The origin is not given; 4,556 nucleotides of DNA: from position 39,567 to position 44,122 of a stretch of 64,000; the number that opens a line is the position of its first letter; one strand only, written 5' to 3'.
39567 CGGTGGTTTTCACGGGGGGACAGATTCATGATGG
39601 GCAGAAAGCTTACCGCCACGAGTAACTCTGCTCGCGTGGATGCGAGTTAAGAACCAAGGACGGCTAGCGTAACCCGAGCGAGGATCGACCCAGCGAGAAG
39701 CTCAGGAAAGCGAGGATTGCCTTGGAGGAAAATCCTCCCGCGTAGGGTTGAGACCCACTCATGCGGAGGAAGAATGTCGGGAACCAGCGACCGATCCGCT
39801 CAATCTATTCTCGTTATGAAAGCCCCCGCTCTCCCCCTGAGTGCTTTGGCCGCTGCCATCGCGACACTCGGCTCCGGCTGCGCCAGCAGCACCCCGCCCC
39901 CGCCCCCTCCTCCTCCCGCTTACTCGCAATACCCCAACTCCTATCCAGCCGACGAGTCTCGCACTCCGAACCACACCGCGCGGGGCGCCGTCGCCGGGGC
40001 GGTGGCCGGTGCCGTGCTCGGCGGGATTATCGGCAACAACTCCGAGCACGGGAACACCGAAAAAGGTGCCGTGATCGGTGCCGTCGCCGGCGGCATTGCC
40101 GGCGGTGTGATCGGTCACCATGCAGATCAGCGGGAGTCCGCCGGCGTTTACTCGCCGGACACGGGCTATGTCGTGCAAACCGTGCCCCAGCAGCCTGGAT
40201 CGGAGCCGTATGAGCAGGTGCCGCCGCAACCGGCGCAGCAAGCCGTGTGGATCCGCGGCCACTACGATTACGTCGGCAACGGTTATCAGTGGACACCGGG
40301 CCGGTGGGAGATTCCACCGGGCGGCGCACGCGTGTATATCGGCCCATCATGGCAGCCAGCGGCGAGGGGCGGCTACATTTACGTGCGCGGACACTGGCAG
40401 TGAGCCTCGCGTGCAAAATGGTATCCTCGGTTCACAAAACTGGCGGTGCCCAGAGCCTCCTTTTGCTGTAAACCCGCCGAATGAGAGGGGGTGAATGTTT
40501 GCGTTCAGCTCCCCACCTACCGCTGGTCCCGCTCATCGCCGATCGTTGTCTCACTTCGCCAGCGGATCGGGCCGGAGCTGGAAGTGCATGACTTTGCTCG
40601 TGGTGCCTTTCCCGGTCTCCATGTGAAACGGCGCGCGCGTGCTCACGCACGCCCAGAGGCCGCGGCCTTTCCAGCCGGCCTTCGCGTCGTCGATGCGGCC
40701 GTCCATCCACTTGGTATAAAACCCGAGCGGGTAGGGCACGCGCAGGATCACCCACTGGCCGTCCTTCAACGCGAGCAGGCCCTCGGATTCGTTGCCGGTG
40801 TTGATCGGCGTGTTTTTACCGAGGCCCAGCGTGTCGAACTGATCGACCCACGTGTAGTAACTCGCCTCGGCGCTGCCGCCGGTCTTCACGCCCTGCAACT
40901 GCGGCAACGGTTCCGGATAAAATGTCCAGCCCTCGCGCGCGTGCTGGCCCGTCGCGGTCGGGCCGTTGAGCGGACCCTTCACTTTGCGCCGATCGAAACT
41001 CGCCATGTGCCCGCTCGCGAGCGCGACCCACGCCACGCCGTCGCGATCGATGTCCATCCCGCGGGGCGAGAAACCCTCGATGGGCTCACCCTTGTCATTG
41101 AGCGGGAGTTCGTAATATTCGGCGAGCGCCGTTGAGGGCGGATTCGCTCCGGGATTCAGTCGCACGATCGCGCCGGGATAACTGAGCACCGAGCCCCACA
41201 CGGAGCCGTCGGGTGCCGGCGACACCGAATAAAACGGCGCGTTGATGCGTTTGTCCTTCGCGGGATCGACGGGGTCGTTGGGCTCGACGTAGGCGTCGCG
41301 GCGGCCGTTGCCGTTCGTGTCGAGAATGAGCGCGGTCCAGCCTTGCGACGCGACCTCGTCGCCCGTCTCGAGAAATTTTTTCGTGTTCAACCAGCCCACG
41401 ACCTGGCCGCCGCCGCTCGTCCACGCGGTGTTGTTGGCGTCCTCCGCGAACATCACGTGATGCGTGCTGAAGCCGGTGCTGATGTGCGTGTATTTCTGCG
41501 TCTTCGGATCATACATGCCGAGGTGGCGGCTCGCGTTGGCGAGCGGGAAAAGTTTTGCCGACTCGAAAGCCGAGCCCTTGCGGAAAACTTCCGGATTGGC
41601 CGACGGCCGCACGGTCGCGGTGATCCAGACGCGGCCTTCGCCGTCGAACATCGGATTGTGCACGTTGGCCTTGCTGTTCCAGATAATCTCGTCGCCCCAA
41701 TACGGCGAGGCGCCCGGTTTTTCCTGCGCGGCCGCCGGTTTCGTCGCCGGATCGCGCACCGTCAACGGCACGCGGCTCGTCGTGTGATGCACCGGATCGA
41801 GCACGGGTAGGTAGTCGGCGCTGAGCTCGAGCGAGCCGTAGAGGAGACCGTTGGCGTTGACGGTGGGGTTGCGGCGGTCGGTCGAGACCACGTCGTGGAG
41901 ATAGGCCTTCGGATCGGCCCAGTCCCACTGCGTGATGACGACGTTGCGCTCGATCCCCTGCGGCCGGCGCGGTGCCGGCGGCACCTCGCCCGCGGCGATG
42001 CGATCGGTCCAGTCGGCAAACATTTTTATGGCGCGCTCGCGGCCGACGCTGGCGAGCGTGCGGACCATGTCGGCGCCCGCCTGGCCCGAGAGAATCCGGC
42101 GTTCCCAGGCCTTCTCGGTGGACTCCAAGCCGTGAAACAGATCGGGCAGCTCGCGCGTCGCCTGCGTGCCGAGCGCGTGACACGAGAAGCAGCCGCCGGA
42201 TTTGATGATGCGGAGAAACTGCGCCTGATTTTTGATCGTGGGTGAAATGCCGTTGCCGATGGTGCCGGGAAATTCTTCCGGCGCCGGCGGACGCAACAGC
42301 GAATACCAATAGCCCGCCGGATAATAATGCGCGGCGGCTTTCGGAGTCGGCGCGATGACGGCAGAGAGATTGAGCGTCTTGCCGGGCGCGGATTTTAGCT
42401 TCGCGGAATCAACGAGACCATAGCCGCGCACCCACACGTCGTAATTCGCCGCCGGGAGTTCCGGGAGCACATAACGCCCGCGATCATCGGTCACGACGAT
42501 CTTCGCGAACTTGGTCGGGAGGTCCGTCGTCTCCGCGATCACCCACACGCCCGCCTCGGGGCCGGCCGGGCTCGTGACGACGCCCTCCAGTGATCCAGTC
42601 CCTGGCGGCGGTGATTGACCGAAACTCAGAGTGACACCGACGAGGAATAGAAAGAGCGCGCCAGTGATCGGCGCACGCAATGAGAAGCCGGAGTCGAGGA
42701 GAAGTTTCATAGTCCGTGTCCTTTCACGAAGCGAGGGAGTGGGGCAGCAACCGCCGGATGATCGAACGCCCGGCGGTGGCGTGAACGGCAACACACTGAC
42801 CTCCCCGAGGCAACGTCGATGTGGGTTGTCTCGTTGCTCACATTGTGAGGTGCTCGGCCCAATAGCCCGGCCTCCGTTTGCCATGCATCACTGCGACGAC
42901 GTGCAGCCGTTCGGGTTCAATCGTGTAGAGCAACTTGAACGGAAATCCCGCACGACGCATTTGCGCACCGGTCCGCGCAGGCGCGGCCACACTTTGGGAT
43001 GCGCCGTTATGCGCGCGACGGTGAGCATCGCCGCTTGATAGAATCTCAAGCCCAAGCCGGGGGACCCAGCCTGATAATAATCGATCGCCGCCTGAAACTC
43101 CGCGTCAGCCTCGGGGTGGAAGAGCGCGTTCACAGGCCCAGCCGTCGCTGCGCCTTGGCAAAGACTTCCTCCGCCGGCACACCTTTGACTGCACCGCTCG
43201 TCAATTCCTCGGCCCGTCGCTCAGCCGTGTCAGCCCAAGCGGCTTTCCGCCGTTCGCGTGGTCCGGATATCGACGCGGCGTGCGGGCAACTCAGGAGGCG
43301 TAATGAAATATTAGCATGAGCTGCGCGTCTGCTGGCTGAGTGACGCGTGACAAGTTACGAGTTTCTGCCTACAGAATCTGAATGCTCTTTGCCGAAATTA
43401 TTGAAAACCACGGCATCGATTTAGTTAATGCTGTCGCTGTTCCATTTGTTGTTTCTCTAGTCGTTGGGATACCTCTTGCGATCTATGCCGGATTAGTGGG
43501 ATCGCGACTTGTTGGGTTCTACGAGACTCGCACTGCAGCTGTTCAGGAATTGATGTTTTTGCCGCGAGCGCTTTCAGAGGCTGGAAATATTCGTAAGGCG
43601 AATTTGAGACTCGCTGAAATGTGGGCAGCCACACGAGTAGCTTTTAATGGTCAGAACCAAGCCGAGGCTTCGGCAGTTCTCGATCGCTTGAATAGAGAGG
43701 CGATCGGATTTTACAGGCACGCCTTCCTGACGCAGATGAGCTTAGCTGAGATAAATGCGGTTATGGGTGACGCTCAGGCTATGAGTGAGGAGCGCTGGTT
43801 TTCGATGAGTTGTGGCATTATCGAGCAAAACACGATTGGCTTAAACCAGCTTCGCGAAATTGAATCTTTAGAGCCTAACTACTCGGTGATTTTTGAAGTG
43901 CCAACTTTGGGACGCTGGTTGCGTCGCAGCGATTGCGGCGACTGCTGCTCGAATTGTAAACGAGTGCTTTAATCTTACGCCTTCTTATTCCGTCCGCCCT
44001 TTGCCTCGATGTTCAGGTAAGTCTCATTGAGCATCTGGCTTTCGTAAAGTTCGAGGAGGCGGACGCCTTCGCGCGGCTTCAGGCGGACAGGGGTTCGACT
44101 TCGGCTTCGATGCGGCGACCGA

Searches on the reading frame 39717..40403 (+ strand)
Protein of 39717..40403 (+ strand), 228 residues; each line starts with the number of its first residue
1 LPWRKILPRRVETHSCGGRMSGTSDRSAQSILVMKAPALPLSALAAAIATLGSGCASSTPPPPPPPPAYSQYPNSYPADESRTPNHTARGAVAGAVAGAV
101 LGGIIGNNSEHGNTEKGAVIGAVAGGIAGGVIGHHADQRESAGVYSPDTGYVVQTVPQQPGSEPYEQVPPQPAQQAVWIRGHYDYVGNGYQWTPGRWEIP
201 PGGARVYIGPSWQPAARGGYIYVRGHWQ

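Call 8: search_protein_families(library=pfam, proteins=[window:39717-40403:+], max_evalue=0.01)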
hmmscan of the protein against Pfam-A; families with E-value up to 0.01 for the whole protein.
window:39717-40403:+ (228 aa): 5 families
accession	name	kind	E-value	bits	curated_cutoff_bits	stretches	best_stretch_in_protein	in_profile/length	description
PF13441.11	Gly-zipper_YMGG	-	6.9e-10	38.9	28.9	1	85-134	1-44/45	YMGG-like Gly-zipper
PF13488.11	Gly-zipper_Omp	-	9.4e-10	38.7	25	2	90-139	2-45/46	Glycine zipper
PF05433.20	Rick_17kDa_Anti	-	4.4e-06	26.9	24.2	2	90-134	2-40/43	Glycine zipper 2TM domain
PF13436.11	Gly-zipper_OmpA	-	8.3e-05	22.7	27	1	86-132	3-43/44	Glycine-zipper domain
PF12779.12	WXXGXW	-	0.0072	16.8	18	0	177-197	5-25/26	WXXGXW repeat (2 copies)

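Call 70: search_protein_families(library=pfam, proteins=[L103:6163-6420:-, L103:6431-6628:-, L103:7724-7957:+, L101:11179-12798:-, L103:7148-7345:+, L103:7342-7695:+], max_evalue=0.01)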
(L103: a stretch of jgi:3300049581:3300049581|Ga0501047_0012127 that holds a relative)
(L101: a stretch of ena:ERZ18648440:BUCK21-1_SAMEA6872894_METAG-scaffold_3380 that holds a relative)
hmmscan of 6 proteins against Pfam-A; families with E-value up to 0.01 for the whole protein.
L103:6163-6420:- (85 aa): 0 families

L103:6431-6628:- (65 aa): 0 families

L103:7724-7957:+ (77 aa): 0 families

L101:11179-12798:- (539 aa): 0 families

L103:7148-7345:+ (65 aa): 1 family
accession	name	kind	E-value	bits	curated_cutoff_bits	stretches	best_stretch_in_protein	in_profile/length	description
PF07927.17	HicA_toxin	-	3.7e-09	37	27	1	6-58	2-54/58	HicA toxin of bacterial toxin-antitoxin,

L103:7342-7695:+ (117 aa): 1 family
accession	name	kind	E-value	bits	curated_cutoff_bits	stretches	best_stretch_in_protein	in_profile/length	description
PF05534.18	HicB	-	4.7e-13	49.3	21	1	72-114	9-51/51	HicB family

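Call 71: search_protein_families(library=ncbifam, proteins=[L103:6163-6420:-, L103:6431-6628:-, L103:7724-7957:+], max_evalue=0.01)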
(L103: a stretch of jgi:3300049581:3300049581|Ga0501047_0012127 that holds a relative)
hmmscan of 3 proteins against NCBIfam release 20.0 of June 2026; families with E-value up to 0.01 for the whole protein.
L103:6163-6420:- (85 aa): 0 families

L103:6431-6628:- (65 aa): 1 family
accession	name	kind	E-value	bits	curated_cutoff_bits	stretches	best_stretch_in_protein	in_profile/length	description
NF050811.1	RelB_ParD_antitoxin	subfamily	0.0046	17.2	60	0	37-62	57-82/83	type II toxin-antitoxin system RelB/ParD family antitoxin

L103:7724-7957:+ (77 aa): 0 families

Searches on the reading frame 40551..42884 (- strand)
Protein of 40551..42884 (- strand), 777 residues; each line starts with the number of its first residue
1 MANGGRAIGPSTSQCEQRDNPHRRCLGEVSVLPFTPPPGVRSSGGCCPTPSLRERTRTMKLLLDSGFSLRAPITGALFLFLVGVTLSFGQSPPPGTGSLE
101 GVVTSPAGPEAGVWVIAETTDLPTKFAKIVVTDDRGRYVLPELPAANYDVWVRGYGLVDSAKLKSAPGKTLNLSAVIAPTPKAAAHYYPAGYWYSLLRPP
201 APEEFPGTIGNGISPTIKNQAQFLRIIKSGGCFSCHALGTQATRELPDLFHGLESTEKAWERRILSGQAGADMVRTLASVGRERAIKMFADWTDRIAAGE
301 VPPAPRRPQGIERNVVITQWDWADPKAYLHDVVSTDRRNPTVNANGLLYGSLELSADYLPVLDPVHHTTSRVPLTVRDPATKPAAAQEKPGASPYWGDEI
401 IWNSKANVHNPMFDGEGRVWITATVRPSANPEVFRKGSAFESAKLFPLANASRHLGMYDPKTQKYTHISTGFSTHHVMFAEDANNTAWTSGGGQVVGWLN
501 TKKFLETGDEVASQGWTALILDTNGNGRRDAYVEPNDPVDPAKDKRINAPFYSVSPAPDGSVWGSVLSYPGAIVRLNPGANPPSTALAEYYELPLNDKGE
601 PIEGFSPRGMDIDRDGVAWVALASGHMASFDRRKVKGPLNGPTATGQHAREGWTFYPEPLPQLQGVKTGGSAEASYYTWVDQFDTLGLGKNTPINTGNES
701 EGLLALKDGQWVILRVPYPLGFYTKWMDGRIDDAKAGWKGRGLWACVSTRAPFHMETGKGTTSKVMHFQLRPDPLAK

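Call 8: search_protein_families(library=pfam, proteins=[window:40551-42884:-], max_evalue=0.01)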
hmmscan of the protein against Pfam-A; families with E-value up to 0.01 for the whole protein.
window:40551-42884:- (777 aa): 1 family
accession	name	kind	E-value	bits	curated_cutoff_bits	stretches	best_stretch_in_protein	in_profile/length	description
PF13620.12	CarboxypepD_reg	-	8.9e-06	26.4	32.3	1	98-174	1-78/82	Carboxypeptidase regulatory-like domain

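Call 70: search_protein_families(library=pfam, proteins=[L103:6163-6420:-, L103:6431-6628:-, L103:7724-7957:+, L101:11179-12798:-, L103:7148-7345:+, L103:7342-7695:+], max_evalue=0.01)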
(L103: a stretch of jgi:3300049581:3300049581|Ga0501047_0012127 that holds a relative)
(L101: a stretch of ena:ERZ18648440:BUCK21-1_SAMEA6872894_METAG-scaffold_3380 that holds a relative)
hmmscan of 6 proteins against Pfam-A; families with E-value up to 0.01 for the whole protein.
L103:6163-6420:- (85 aa): 0 families

L103:6431-6628:- (65 aa): 0 families

L103:7724-7957:+ (77 aa): 0 families

L101:11179-12798:- (539 aa): 0 families

L103:7148-7345:+ (65 aa): 1 family
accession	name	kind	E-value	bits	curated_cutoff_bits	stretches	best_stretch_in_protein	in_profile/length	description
PF07927.17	HicA_toxin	-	3.7e-09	37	27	1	6-58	2-54/58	HicA toxin of bacterial toxin-antitoxin,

L103:7342-7695:+ (117 aa): 1 family
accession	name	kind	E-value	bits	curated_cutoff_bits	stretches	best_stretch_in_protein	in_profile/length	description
PF05534.18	HicB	-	4.7e-13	49.3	21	1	72-114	9-51/51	HicB family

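Call 71: search_protein_families(library=ncbifam, proteins=[L103:6163-6420:-, L103:6431-6628:-, L103:7724-7957:+], max_evalue=0.01)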
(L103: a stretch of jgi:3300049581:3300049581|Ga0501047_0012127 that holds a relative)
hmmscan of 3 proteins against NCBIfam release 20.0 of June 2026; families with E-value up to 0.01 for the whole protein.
L103:6163-6420:- (85 aa): 0 families

L103:6431-6628:- (65 aa): 1 family
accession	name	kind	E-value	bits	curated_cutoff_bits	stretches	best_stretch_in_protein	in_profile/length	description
NF050811.1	RelB_ParD_antitoxin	subfamily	0.0046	17.2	60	0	37-62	57-82/83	type II toxin-antitoxin system RelB/ParD family antitoxin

L103:7724-7957:+ (77 aa): 0 families

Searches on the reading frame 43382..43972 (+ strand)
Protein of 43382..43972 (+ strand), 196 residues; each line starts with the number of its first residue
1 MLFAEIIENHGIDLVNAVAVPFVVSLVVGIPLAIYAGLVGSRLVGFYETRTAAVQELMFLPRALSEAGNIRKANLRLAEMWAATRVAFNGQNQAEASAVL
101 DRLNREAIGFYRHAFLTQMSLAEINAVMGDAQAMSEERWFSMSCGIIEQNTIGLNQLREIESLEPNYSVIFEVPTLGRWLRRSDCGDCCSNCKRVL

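Call 8: search_protein_families(library=pfam, proteins=[window:43382-43972:+], max_evalue=0.01)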
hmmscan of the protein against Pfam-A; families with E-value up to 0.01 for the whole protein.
window:43382-43972:+ (196 aa): 0 families

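Call 14: find_encoding_contigs(protein=window:43382-43972:+, flank=6000, max_places=10)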
Protein window:43382-43972:+ (196 aa): 1 contig read that carries it; 1 place shown.
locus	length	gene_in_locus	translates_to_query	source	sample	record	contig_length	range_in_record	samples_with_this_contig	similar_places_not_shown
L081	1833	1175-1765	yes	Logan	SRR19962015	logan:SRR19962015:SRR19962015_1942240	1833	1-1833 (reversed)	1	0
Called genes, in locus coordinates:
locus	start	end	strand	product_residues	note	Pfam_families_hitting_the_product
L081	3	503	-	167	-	?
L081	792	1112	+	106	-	-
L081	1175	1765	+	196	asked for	-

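Call 24: find_homologous_proteins(query=window:43382-43972:+, max_evalue=0.001)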
Query window:43382-43972:+ (196 aa): 1 proteins with E <= 0.001 among 336 candidates.
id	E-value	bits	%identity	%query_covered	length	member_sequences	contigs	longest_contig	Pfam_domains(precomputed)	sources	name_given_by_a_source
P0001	6.7e-124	429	100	100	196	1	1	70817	-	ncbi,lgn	-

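Call 71: search_protein_families(library=ncbifam, proteins=[window:43382-43972:+], max_evalue=0.01)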
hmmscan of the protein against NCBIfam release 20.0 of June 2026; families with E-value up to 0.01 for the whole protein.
window:43382-43972:+ (196 aa): 0 families
